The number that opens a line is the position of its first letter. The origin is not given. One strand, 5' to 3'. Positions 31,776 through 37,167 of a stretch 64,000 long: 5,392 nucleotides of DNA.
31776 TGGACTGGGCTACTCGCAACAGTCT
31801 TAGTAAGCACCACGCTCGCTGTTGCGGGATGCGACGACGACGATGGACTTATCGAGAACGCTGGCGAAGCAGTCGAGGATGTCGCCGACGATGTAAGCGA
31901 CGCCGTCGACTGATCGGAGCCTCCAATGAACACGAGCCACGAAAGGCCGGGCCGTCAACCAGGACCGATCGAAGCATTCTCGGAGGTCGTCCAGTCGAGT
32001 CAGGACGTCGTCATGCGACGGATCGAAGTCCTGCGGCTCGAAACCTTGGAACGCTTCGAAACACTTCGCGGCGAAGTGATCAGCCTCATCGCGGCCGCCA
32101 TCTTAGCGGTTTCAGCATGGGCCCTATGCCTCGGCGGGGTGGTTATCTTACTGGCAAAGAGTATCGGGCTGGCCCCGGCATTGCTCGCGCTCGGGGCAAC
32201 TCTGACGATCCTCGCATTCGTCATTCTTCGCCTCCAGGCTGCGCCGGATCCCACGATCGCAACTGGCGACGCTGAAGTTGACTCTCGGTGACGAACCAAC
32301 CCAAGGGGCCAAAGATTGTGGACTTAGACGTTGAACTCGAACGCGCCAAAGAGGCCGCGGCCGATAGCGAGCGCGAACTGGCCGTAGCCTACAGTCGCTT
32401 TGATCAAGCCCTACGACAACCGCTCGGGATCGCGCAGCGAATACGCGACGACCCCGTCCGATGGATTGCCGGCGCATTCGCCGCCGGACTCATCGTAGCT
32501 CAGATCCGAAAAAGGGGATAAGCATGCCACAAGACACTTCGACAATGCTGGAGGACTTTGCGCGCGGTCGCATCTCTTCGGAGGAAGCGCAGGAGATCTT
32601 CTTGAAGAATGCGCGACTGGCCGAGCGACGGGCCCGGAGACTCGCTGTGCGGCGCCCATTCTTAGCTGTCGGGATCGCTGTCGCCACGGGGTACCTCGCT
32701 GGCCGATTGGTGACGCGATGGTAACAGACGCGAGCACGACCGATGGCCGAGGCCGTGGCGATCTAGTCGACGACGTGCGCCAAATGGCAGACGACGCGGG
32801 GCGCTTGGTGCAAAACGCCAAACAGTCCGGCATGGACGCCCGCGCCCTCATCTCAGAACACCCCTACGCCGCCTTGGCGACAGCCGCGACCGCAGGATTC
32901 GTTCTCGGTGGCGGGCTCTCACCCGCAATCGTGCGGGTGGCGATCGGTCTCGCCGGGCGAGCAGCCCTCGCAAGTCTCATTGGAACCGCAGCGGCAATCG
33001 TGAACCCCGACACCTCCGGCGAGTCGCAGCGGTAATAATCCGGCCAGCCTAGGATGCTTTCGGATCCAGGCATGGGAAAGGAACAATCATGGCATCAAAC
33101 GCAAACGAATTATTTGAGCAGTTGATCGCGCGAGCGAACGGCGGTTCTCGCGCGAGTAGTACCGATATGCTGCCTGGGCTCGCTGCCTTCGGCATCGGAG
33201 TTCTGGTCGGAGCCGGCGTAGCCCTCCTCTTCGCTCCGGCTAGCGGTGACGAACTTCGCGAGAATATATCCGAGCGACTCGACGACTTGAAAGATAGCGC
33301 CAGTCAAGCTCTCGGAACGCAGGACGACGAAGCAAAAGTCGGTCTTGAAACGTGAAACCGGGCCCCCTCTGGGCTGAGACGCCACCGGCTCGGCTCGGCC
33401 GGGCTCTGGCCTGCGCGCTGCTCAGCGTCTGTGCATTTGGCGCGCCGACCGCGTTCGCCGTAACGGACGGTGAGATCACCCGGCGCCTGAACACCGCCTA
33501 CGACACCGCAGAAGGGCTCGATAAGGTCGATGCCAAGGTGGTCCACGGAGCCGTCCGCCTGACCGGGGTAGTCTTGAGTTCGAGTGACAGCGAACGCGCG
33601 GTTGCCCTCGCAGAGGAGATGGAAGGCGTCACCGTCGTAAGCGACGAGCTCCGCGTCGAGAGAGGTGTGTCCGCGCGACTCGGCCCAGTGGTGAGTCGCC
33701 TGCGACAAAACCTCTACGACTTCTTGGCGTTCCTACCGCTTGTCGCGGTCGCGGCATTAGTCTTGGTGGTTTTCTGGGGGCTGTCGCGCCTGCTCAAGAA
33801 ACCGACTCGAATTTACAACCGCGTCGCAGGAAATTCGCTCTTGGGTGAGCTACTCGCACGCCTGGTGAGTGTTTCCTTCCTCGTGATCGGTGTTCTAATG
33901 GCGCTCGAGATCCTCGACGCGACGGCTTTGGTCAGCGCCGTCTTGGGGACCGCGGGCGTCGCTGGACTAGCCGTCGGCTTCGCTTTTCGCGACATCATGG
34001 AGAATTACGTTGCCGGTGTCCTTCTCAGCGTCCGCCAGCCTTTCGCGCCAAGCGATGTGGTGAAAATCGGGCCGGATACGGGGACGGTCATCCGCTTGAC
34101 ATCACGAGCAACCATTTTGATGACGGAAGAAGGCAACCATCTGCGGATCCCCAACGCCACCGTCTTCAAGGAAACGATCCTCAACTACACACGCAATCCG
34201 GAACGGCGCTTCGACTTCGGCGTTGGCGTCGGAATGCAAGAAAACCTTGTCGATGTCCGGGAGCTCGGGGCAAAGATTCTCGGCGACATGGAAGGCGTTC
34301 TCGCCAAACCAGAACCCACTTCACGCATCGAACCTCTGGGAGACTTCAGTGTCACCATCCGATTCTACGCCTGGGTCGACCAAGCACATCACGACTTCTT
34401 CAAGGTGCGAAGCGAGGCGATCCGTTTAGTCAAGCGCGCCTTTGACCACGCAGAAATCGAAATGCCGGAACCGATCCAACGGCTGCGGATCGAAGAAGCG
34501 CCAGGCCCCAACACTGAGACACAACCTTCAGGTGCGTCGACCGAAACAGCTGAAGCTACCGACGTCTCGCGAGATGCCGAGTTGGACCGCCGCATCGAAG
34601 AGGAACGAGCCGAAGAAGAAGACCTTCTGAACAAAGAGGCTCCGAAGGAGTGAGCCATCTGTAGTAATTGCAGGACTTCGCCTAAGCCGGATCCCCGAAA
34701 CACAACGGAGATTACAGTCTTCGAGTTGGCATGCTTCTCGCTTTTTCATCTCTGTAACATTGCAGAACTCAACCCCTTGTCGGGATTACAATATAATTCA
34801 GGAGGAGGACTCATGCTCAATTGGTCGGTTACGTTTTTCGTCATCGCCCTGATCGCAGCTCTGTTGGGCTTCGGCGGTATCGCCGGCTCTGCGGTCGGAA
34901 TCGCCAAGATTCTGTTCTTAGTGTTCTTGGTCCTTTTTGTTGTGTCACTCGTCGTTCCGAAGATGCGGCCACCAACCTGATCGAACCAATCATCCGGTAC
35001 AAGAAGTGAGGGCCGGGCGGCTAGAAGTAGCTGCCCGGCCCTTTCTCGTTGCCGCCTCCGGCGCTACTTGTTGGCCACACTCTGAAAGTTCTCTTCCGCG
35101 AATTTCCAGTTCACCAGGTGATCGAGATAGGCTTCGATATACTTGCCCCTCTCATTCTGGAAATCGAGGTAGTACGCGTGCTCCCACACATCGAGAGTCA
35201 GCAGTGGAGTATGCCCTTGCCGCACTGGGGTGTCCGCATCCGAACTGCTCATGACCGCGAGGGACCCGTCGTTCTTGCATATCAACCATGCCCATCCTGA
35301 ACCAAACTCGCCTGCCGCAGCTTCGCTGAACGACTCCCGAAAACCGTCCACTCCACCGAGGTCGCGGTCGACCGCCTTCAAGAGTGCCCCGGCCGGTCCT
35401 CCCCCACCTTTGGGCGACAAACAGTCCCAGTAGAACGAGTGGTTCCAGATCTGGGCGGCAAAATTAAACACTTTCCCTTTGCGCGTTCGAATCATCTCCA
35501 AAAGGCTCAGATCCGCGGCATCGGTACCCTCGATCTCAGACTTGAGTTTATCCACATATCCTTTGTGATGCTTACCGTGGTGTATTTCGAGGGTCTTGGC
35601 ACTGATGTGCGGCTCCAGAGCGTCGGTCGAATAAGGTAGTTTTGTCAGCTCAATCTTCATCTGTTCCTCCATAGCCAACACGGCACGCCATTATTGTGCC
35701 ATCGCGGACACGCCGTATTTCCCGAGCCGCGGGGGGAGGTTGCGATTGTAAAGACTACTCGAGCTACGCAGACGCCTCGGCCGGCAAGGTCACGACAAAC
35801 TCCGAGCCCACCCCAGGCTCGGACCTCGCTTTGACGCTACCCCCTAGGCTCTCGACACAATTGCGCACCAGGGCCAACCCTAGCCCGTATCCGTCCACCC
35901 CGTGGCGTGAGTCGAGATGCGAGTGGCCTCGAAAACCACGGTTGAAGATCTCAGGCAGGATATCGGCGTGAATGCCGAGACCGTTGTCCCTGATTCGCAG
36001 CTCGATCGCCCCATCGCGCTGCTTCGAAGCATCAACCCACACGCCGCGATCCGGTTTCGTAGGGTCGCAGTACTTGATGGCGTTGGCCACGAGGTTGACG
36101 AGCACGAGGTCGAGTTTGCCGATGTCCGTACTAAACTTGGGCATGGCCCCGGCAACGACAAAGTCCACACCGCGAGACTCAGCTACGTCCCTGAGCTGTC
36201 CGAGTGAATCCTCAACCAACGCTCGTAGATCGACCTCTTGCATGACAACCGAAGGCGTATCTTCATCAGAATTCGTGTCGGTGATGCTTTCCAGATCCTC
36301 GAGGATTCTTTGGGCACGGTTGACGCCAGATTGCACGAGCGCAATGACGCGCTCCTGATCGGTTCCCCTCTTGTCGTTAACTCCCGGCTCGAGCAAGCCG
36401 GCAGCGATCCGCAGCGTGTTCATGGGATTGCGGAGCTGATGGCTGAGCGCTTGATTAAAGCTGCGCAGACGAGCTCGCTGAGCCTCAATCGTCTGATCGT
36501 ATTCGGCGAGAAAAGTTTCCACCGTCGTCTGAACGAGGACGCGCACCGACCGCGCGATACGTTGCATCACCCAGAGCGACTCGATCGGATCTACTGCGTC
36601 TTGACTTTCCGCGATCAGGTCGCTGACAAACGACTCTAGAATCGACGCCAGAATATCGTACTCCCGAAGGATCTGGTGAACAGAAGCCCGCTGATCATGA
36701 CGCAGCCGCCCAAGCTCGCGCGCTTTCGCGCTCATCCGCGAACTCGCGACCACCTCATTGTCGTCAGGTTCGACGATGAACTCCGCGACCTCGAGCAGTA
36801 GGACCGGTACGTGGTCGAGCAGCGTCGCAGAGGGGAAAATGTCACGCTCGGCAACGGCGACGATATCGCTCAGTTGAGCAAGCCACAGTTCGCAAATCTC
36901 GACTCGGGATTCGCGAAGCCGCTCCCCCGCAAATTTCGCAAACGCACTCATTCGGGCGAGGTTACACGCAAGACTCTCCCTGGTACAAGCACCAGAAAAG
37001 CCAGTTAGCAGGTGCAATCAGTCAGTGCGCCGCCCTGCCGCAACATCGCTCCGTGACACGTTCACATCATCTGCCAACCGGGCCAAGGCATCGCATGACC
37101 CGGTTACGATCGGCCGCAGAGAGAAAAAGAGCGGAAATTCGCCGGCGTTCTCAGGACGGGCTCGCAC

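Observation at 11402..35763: A ~24-kb general-stress gene island that appears to be driven by sigma54 promoters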

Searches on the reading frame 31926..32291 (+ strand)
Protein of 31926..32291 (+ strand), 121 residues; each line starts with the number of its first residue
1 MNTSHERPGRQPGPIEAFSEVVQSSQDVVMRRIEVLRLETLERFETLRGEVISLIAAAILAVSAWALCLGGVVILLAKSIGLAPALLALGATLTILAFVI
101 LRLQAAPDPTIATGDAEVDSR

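Call 7: search_protein_families(library=pfam, proteins=[window:31926-32291:+], max_evalue=0.01)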
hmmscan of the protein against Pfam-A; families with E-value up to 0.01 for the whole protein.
window:31926-32291:+ (121 aa): 1 family
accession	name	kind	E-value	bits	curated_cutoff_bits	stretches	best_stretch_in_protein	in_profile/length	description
PF07332.16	Phage_holin_3_6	-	0.0016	18.9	28.4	1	17-102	3-88/116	Putative Actinobacterial Holin-X, holin superfamily III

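Call 45: search_protein_families(library=ncbifam, proteins=[window:31926-32291:+], max_evalue=0.001)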
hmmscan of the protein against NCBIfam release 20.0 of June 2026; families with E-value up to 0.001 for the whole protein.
window:31926-32291:+ (121 aa): 0 families

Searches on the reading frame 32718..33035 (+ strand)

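Call 7: search_protein_families(library=pfam, proteins=[window:32718-33035:+], max_evalue=0.01)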
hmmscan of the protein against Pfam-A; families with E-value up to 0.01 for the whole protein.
window:32718-33035:+ (105 aa): 1 family
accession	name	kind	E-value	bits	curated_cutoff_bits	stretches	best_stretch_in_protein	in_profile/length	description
PF19029.5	DUF883_C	-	0.0025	17.9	27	1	44-64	4-24/30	DUF883 C-terminal glycine zipper region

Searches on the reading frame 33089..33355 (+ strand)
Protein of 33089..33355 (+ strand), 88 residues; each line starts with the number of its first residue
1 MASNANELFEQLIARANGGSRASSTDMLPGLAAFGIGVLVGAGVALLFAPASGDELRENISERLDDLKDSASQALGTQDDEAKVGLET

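Call 7: search_protein_families(library=pfam, proteins=[window:33089-33355:+], max_evalue=0.01)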
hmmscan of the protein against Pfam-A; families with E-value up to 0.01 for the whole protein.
window:33089-33355:+ (88 aa): 2 families
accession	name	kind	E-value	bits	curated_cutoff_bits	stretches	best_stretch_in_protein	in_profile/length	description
PF12732.12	YtxH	-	1.5e-14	54.6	37.5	1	31-75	1-45/71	YtxH-like protein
PF05957.18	DUF883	-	0.0028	18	25.4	1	52-74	28-50/53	DUF883 N-terminal domain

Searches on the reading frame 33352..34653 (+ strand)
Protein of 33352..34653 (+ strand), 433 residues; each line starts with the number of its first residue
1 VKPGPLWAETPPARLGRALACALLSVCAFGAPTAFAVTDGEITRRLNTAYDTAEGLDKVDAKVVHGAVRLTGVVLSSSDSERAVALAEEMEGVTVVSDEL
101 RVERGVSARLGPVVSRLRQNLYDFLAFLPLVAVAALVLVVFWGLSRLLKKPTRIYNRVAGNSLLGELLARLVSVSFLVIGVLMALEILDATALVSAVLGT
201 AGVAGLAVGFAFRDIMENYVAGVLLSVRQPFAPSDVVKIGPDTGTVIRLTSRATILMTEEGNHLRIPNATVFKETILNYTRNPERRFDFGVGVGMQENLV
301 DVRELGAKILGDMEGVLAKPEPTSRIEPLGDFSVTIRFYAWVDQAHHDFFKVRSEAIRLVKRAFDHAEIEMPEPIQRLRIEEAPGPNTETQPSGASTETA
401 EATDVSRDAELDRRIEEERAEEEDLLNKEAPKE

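Call 7: search_protein_families(library=pfam, proteins=[window:33352-34653:+], max_evalue=0.01)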
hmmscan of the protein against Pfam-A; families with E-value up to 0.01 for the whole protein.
window:33352-34653:+ (433 aa): 5 families
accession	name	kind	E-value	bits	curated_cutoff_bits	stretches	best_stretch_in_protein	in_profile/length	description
PF00924.24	MS_channel_2nd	-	5.5e-13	49.3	20.2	1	214-281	1-68/68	Mechanosensitive ion channel, beta-domain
PF04972.22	BON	-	4.1e-09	37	27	1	38-103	1-68/69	BON domain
PF21082.3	MS_channel_3rd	-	5.9e-09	36.7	21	1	288-371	4-88/88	Mechanosensitive ion channel MscS, C-terminal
PF05552.17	MS_channel_1st_1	-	0.00073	19.8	22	1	118-150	4-36/50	Mechanosensitive ion channel, conserved TM helix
PF21088.3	MS_channel_1st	-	0.0029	18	23.1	1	171-213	2-42/42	Mechanosensitive ion channel, transmembrane helices 2/3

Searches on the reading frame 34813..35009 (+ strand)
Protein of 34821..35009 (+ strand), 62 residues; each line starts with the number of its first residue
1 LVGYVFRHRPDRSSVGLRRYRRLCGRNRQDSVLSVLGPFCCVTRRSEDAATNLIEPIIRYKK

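Call 7: search_protein_families(library=pfam, proteins=[window:34821-35009:+], max_evalue=0.01)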
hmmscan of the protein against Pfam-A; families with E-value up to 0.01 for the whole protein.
window:34821-35009:+ (62 aa): 0 families

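Call 45: search_protein_families(library=ncbifam, proteins=[window:34813-34980:+], max_evalue=0.001)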
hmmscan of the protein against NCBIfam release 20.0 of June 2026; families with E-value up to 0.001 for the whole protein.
window:34813-34980:+ (55 aa): 10 families
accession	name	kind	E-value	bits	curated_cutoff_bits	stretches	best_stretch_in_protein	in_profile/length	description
NF010228.0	PRK13682.1-3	equivalog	2.6e-23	81.8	71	1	1-52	1-52/57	hypothetical protein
NF010226.0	PRK13682.1-1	equivalog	2.8e-22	78.5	59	1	1-50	1-50/53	hypothetical protein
NF010229.0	PRK13682.1-4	equivalog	4.6e-22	77.8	52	1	1-50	1-50/53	hypothetical protein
NF010233.0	PRK13682.2-4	equivalog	1e-20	73.8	85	1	1-49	1-49/59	hypothetical protein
NF010230.0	PRK13682.1-5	equivalog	2e-16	60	89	1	1-53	1-53/53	hypothetical protein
NF010234.0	PRK13682.2-5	equivalog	2.8e-14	53.2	70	1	1-49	1-49/57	hypothetical protein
NF010235.0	PRK13682.2-6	equivalog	5.9e-12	45.7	83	1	1-48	1-48/61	hypothetical protein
NF010231.0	PRK13682.2-1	equivalog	6.5e-12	45.5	82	1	1-48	1-52/57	hypothetical protein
NF010232.0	PRK13682.2-2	equivalog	6.5e-11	42.4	85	1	1-48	3-50/57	hypothetical protein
NF010227.0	PRK13682.1-2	equivalog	7.1e-11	42.1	73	1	1-47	1-47/52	hypothetical protein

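Call 46: search_protein_families(library=pfam, proteins=[window:34813-34980:+], max_evalue=0.01)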
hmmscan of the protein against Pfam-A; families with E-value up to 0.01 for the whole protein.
window:34813-34980:+ (55 aa): 1 family
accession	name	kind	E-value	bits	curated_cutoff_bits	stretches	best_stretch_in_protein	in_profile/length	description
PF07043.18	DUF1328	-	7.6e-16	58.6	27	1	6-44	1-39/39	Protein of unknown function (DUF1328)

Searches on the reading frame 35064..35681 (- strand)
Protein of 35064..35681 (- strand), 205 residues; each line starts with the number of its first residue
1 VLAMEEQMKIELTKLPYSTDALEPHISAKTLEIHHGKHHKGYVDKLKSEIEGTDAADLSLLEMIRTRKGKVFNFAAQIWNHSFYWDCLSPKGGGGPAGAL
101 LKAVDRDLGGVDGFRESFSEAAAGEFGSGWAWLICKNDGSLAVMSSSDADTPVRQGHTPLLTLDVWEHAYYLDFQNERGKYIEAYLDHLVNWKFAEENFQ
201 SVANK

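Call 7: search_protein_families(library=pfam, proteins=[window:35064-35681:-], max_evalue=0.01)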
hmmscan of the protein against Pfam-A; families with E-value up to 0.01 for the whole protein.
window:35064-35681:- (205 aa): 2 families
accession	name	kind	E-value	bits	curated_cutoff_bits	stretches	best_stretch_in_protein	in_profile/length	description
PF02777.23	Sod_Fe_C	-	1.9e-36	124.6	20.9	1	96-198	1-102/102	Iron/manganese superoxide dismutases, C-terminal domain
PF00081.27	Sod_Fe_N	-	1.5e-26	93.1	27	1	11-89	3-82/82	Iron/manganese superoxide dismutases, alpha-hairpin domain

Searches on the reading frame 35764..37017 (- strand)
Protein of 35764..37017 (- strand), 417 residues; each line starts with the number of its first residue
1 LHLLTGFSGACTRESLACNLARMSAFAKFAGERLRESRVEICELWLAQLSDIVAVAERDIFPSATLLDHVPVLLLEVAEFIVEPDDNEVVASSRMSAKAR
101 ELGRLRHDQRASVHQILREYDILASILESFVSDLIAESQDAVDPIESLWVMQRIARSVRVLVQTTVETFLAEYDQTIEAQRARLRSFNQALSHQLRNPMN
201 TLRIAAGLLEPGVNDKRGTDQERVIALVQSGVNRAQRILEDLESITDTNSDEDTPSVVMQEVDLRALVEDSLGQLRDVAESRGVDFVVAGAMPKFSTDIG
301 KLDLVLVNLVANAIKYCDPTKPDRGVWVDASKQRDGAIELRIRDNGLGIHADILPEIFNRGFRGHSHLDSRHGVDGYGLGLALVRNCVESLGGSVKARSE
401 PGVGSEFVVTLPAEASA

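Call 16: search_protein_families(library=pfam, proteins=[window:35764-37017:-], max_evalue=0.001)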
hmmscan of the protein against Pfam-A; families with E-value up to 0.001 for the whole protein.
window:35764-37017:- (417 aa): 2 families
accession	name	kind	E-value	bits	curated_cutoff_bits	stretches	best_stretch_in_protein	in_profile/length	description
PF02518.31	HATPase_c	-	2.5e-23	83.1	26.4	1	298-414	2-110/111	Histidine kinase-, DNA gyrase B-, and HSP90-like ATPase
PF00512.31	HisKA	-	1.1e-10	41.9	26.9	1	184-243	2-58/66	His Kinase A (phospho-acceptor) domain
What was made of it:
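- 35764..37017 (-): Soluble histidine kinase, a candidate partner of the orphan bEBP2. HisKA and HATPase_c domains (call 16).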
